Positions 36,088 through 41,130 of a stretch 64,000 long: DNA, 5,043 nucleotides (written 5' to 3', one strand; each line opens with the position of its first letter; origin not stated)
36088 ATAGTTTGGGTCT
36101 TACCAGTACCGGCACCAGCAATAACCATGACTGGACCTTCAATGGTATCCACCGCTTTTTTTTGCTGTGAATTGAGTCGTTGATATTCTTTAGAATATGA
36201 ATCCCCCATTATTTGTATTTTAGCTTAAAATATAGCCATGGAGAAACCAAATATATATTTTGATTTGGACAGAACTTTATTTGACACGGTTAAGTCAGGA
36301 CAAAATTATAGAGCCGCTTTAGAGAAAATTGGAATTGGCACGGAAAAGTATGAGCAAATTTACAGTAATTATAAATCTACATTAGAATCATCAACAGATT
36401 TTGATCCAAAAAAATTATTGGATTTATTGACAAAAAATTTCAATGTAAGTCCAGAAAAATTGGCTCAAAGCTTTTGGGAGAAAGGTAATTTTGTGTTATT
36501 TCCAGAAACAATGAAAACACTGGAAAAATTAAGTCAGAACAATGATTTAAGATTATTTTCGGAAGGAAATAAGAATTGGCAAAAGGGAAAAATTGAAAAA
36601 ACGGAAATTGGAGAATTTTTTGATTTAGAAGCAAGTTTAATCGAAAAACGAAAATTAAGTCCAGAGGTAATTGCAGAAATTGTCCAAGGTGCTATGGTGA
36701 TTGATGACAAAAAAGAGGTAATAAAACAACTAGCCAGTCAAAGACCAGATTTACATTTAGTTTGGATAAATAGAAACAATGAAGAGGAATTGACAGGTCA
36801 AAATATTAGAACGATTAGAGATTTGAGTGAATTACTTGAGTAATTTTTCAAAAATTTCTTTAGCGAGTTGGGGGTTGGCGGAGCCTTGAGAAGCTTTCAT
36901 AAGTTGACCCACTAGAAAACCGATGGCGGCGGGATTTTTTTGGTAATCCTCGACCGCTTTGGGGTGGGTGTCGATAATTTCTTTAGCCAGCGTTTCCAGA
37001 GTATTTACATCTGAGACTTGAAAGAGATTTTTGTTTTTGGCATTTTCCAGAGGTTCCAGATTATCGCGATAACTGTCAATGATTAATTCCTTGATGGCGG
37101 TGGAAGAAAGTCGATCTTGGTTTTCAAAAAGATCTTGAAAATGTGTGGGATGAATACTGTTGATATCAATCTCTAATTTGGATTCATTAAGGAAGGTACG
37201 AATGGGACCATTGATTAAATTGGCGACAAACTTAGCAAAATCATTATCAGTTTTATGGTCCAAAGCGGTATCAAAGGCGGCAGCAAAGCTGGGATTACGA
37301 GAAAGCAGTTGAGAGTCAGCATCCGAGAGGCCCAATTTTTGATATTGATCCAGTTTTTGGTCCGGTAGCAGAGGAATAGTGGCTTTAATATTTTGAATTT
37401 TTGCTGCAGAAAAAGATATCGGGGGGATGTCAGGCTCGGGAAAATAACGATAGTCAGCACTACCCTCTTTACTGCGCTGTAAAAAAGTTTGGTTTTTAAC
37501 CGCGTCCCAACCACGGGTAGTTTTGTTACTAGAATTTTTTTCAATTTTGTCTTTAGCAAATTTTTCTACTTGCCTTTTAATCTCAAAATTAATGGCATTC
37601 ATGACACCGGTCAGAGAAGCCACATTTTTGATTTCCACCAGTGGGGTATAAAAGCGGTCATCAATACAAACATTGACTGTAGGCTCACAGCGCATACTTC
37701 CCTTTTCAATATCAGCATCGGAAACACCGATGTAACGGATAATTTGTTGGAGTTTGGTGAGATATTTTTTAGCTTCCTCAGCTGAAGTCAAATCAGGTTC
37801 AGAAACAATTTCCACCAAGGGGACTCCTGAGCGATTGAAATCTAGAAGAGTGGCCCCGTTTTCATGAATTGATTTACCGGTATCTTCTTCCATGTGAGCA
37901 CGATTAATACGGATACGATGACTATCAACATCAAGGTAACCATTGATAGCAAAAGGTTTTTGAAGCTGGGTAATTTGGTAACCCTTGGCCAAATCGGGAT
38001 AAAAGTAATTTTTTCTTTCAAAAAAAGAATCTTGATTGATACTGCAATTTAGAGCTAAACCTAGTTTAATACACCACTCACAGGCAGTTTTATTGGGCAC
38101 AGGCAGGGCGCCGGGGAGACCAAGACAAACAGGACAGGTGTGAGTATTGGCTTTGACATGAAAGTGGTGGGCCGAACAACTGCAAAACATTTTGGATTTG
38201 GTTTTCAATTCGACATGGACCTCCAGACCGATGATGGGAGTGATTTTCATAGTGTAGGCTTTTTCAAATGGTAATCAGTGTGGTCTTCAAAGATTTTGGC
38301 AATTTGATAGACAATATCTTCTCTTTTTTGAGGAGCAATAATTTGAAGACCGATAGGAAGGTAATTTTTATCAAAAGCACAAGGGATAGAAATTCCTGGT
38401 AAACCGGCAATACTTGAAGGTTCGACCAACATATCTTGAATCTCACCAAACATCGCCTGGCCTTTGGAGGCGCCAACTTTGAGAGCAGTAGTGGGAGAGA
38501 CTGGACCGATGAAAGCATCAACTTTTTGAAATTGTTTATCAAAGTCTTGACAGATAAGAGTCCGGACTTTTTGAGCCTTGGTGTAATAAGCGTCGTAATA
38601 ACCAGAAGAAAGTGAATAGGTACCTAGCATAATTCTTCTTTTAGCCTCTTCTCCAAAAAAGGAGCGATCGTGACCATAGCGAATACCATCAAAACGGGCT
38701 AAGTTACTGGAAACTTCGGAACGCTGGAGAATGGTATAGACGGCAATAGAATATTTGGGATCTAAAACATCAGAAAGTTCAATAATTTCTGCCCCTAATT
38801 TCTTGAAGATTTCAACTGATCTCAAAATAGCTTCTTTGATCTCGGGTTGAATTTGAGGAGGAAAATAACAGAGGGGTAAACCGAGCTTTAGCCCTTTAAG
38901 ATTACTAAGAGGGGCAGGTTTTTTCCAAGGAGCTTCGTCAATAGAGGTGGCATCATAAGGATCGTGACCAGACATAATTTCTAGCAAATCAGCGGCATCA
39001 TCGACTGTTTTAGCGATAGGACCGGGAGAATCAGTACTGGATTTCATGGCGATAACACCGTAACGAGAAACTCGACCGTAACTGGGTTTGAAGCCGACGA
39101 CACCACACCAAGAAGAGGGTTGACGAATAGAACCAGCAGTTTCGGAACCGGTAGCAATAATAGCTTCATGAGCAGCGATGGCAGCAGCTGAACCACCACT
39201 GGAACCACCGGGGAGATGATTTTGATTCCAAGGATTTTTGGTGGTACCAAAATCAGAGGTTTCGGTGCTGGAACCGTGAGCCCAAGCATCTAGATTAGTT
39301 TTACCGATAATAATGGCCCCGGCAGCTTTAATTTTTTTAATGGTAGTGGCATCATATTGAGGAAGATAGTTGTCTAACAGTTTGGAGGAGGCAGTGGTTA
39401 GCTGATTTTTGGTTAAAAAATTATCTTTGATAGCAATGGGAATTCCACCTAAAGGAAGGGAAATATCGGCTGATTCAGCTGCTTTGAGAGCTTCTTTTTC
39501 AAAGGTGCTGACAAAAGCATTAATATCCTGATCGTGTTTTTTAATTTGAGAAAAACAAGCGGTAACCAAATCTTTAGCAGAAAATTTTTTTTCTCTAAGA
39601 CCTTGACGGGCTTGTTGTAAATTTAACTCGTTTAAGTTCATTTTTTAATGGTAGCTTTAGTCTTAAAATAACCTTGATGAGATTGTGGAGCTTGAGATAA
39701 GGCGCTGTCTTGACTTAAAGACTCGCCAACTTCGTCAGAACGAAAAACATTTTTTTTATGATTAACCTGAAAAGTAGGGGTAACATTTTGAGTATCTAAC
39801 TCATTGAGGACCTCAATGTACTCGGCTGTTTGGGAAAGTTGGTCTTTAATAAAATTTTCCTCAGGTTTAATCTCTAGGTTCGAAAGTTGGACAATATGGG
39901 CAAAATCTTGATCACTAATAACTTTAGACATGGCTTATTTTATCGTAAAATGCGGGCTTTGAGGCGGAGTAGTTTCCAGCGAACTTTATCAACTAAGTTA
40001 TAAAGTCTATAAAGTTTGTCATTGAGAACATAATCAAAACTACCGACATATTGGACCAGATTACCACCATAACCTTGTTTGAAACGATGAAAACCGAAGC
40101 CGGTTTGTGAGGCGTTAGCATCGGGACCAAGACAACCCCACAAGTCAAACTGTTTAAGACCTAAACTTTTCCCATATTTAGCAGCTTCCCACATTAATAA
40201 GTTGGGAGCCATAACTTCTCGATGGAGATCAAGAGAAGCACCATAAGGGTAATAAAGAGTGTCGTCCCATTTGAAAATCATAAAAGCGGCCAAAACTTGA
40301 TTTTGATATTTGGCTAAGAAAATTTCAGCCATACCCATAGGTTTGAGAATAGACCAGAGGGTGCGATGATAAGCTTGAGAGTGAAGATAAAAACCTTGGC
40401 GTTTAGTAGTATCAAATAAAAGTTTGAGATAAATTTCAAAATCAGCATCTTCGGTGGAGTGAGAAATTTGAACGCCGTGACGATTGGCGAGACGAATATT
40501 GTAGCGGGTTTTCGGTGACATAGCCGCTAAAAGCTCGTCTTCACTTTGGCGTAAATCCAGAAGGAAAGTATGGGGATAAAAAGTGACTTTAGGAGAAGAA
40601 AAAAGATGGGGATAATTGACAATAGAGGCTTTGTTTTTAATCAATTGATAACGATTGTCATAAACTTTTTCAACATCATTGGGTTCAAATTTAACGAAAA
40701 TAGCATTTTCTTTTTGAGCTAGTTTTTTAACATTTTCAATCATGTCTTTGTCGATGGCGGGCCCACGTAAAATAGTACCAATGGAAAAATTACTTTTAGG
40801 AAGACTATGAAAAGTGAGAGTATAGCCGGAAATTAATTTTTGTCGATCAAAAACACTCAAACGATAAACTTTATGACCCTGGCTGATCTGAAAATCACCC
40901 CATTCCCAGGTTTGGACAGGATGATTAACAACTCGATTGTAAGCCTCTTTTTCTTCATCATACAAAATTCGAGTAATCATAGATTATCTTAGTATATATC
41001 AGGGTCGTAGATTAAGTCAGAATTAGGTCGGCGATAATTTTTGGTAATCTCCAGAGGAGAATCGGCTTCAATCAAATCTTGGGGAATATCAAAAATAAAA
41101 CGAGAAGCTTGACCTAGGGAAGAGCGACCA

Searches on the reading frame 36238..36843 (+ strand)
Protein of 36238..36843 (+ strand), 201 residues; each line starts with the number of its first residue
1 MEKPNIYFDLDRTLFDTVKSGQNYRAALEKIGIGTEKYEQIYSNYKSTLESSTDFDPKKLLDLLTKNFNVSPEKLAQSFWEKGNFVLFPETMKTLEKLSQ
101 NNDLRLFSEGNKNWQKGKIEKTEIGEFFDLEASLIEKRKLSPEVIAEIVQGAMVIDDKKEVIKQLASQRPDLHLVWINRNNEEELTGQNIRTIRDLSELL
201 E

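Call 14: search_protein_families(library=pfam, proteins=[window:36238-36843:+], max_evalue=0.001)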
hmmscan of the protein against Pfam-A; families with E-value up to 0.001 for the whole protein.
window:36238-36843:+ (201 aa): 2 families
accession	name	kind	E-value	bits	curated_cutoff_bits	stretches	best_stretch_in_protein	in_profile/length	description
PF13419.12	HAD_2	-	2.7e-06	28.1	23.8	1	7-150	2-146/178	Haloacid dehalogenase-like hydrolase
PF00702.32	Hydrolase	-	0.00044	21.1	26.4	1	7-150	5-165/191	haloacid dehalogenase-like hydrolase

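Call 87: search_protein_families(library=ncbifam, proteins=[window:36238-36843:+], max_evalue=0.001)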
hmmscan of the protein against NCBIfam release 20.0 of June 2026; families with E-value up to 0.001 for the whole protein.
window:36238-36843:+ (201 aa): 2 families
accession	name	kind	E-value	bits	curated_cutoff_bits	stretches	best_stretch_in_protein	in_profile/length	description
TIGR02253.1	CTE7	subfamily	9.5e-10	38.6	169.75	1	6-129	5-138/221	TIGR02253 family HAD-type hydrolase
TIGR02254.1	YjjG_YfnB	equivalog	4e-05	23.2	159.9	0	5-129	3-140/223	YjjG family noncanonical pyrimidine nucleotidase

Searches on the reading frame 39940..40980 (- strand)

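Call 3: search_protein_families(library=pfam, proteins=[window:39940-40980:-], max_evalue=0.01)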
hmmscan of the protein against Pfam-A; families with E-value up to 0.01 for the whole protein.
window:39940-40980:- (346 aa): 2 families
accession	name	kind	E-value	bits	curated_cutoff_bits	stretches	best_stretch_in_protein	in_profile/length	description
PF02388.22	FemAB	-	5.1e-37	128.1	24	2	19-212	16-227/406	FemAB family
PF13480.13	Acetyltransf_6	-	3.2e-13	50.5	22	1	158-282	3-136/143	Acetyltransferase (GNAT) domain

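Call 4: search_protein_families(library=ncbifam, proteins=[window:39940-40980:-], max_evalue=0.01)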
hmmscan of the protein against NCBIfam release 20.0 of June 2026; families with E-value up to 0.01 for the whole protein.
window:39940-40980:- (346 aa): 2 families
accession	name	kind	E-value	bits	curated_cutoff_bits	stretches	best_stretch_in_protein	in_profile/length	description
TIGR03019.1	pepcterm_femAB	equivalog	9.6e-13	47.9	260.35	1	138-321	120-289/330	FemAB family XrtA/PEP-CTERM system-associated protein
NF047883.1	UAcmpLyAlTFemX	equivalog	2.6e-11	43.4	500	1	139-325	150-333/337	UDP-N-acetylmuramoylpentapeptide-lysine N(6)-alanyltransferase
